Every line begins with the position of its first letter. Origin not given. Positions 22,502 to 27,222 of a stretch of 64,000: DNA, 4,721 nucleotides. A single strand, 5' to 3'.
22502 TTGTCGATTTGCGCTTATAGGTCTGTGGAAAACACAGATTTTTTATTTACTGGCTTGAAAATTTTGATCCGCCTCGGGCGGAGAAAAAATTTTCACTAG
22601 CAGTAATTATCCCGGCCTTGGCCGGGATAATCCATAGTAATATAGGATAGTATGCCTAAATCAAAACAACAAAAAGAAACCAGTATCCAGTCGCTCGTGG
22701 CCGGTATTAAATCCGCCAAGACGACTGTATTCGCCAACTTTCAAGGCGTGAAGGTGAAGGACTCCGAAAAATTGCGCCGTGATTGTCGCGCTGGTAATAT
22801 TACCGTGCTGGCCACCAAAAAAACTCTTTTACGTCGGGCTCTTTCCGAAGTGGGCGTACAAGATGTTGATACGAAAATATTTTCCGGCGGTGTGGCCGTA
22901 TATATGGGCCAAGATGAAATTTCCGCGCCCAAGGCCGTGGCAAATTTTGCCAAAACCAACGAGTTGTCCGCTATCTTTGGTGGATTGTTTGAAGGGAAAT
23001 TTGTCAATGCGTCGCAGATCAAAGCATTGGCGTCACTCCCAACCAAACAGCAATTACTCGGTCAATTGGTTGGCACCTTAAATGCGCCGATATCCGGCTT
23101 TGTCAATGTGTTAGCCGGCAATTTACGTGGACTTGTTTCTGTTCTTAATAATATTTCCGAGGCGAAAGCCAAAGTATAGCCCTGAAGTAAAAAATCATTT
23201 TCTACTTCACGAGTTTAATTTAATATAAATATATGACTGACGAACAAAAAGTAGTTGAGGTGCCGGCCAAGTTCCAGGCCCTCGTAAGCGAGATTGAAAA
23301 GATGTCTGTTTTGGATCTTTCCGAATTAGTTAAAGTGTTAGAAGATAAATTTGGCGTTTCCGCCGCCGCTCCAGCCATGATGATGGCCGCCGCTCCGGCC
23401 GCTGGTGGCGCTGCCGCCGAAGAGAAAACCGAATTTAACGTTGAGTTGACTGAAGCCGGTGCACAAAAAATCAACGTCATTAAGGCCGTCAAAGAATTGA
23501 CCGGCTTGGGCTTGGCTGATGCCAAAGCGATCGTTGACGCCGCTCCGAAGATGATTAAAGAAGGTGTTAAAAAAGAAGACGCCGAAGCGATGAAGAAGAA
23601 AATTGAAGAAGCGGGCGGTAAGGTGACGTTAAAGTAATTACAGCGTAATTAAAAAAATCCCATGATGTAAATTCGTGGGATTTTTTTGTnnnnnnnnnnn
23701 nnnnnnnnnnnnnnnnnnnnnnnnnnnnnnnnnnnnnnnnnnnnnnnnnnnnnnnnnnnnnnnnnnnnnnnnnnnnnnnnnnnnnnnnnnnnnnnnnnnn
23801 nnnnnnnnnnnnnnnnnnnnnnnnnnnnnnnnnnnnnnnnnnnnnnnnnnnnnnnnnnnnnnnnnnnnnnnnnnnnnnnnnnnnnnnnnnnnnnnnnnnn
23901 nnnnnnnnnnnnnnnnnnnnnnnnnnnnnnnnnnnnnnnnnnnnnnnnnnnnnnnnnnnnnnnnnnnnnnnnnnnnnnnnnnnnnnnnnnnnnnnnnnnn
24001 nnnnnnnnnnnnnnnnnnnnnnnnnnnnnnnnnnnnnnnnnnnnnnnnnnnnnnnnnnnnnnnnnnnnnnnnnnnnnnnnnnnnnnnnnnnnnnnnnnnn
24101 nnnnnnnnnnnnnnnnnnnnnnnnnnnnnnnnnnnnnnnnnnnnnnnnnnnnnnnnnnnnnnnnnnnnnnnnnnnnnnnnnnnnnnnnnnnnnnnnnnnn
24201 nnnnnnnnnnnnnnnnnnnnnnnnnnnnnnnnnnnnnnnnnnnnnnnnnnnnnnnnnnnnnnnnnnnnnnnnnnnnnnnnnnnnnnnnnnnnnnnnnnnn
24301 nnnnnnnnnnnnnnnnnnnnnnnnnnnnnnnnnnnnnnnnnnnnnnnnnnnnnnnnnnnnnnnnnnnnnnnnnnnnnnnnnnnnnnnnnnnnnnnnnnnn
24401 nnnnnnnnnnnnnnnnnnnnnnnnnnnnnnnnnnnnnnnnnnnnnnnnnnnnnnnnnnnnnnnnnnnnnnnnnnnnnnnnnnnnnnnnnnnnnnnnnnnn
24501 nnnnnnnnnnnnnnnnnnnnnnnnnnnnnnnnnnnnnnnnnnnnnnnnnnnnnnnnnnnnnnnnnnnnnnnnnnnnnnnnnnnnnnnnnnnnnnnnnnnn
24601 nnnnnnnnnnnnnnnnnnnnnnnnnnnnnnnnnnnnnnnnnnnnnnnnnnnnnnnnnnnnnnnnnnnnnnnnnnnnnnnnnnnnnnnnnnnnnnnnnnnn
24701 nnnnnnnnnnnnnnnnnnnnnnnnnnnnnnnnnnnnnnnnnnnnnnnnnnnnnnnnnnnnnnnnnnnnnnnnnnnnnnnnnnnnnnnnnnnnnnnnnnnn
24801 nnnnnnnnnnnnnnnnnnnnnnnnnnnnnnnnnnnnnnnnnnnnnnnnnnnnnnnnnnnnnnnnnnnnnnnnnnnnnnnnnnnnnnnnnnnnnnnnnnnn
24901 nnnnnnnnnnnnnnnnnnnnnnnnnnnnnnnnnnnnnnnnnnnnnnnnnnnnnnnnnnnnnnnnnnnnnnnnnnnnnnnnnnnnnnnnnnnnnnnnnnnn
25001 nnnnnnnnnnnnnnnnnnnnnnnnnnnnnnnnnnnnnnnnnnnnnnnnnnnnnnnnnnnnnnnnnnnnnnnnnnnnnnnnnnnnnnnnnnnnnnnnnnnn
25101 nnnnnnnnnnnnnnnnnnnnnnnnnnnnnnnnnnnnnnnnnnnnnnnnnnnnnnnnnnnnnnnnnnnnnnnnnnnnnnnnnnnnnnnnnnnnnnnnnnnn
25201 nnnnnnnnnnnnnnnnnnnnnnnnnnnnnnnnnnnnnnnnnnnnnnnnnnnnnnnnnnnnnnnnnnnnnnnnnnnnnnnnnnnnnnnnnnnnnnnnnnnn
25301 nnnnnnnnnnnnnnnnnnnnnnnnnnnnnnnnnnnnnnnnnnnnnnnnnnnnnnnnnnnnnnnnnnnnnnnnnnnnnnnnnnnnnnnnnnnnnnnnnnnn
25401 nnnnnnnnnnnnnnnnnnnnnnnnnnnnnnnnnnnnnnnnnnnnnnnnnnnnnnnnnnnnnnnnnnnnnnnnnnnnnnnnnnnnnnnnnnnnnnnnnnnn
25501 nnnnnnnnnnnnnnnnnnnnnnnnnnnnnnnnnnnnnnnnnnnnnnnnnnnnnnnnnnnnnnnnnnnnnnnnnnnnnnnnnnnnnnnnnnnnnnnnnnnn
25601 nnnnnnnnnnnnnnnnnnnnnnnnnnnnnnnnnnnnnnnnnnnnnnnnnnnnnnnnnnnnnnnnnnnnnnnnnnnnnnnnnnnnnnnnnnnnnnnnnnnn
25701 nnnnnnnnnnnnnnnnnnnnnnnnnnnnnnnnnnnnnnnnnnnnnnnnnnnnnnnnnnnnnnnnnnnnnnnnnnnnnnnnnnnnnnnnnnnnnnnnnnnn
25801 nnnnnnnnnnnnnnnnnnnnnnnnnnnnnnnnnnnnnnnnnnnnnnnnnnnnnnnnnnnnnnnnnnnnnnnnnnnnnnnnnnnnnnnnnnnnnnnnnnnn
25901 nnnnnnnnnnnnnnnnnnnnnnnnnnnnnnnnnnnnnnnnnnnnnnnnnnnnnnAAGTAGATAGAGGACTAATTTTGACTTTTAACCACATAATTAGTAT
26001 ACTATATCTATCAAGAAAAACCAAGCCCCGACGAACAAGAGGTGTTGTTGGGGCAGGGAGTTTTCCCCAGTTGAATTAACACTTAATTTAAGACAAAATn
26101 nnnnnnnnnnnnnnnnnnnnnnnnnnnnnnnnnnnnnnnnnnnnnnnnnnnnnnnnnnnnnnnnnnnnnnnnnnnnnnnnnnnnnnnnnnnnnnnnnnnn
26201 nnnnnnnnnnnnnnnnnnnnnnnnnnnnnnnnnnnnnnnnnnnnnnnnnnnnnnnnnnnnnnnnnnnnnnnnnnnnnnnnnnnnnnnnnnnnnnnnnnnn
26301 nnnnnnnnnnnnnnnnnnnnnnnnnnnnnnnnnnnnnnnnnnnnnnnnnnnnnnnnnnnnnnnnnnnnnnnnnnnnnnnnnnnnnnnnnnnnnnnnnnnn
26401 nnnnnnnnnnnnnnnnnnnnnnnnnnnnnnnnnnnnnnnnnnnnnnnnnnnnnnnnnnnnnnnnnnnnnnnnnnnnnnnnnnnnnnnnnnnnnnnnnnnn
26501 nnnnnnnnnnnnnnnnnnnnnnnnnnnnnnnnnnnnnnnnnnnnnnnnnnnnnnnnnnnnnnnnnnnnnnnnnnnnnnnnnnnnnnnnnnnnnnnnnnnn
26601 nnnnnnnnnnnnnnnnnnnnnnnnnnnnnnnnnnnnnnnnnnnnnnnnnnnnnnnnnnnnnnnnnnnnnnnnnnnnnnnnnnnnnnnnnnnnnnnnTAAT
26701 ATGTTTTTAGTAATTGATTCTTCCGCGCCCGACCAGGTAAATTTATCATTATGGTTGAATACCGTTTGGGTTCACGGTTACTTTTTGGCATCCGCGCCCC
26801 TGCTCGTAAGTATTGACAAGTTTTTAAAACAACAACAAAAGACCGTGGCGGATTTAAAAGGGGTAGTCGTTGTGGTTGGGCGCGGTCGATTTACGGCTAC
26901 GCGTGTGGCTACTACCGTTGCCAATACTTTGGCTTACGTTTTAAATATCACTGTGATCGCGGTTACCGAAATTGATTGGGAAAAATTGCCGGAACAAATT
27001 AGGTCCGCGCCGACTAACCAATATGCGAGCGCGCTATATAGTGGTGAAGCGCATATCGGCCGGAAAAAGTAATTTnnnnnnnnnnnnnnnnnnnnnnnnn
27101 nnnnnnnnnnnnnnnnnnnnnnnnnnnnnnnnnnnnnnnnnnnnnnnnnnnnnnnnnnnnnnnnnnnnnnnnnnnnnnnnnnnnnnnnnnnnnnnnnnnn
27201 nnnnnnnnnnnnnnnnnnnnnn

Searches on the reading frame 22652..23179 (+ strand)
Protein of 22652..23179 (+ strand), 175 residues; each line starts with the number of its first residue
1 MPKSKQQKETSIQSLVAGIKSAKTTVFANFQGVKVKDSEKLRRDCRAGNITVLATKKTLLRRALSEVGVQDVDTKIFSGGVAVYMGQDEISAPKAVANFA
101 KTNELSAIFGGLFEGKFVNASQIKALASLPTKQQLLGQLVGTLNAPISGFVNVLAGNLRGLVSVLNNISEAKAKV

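Call 10: search_protein_families(library=pfam, proteins=[window:22652-23179:+], max_evalue=0.01)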
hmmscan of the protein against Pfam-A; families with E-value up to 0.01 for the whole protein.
window:22652-23179:+ (175 aa): 2 families
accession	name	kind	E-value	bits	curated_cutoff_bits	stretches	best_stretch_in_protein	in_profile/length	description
PF00466.25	Ribosomal_L10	-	8e-15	55.2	22.8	1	4-101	2-100/100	Ribosomal protein L10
PF07793.16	DUF1631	-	0.0012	17.8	33.7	1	8-67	677-737/741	Protein of unknown function (DUF1631)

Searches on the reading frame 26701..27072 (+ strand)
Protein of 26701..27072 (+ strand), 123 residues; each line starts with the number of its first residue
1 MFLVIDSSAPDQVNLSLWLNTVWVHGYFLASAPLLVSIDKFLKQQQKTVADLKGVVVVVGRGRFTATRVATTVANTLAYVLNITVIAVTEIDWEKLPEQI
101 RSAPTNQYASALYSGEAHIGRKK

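Call 59: search_protein_families(library=pfam, proteins=[window:26701-27072:+], max_evalue=0.0001)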
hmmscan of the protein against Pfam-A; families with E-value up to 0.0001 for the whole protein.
window:26701-27072:+ (123 aa): 1 family
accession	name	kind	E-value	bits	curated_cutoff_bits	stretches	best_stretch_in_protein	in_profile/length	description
PF00814.31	TsaD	-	2.2e-08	34.6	24.8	1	34-94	33-93/264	tRNA N6-adenosine threonylcarbamoyltransferase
